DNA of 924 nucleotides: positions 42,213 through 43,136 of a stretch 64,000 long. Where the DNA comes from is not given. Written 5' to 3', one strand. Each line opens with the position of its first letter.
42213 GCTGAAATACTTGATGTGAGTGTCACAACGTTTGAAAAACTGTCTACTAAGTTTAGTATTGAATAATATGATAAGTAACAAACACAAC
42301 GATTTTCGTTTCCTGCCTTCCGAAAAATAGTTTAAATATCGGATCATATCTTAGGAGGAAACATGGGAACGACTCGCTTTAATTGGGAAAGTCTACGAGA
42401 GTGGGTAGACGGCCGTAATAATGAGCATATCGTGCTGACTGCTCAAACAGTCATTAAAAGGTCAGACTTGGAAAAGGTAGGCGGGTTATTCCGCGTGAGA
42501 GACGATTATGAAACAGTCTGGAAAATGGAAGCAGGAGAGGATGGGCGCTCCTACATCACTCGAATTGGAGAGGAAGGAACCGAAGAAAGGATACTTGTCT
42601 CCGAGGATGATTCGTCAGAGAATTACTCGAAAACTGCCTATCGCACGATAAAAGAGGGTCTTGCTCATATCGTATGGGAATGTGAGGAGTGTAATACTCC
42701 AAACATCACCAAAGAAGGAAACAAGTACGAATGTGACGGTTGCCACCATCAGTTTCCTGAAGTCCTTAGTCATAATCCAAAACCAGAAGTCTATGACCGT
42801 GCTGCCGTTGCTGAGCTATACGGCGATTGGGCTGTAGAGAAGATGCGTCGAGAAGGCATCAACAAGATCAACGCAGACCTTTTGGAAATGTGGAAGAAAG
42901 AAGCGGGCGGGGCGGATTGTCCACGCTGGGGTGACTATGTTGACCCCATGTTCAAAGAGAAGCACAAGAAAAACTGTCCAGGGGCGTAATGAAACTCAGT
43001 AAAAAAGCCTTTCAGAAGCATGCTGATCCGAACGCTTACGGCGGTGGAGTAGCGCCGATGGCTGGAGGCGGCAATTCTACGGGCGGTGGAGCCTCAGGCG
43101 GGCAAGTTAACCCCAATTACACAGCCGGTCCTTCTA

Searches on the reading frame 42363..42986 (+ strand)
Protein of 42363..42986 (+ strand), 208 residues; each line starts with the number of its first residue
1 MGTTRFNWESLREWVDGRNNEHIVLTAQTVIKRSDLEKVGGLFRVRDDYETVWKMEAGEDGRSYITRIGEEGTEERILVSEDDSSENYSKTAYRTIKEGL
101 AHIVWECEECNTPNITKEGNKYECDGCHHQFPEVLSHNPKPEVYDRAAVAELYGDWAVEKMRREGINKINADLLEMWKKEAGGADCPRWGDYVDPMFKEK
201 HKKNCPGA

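Call 32: find_encoding_contigs(protein=window:42363-42986:+, flank=10000, max_places=1)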
Protein window:42363-42986:+ (208 aa): 3 contigs read that carry it; 1 place shown.
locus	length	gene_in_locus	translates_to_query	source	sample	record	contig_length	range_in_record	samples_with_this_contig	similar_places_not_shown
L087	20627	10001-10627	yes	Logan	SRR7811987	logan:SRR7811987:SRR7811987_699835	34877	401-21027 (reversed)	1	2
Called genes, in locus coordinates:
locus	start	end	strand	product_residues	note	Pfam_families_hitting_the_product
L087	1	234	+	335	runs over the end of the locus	PF00154:RecA_N, PF06745:ATPase (weak), PF08423:Rad51, PF21096:RecA_C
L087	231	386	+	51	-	-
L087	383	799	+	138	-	-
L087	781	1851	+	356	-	PF00478:IMPDH, PF01070:FMN_dh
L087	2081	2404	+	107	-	-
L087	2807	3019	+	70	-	-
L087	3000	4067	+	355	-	PF00149:Metallophos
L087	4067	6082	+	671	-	PF13476:AAA_23, PF13558:SbcC_Walker_B (weak)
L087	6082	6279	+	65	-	-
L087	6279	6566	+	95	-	-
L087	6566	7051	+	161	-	PF00383:dCMP_cyt_deam_1, PF14437:MafB19-deam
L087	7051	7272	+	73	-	-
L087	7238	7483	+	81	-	-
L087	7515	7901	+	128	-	PF24608:PDDEXK_15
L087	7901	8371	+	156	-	PF21840:DUF6899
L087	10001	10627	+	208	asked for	-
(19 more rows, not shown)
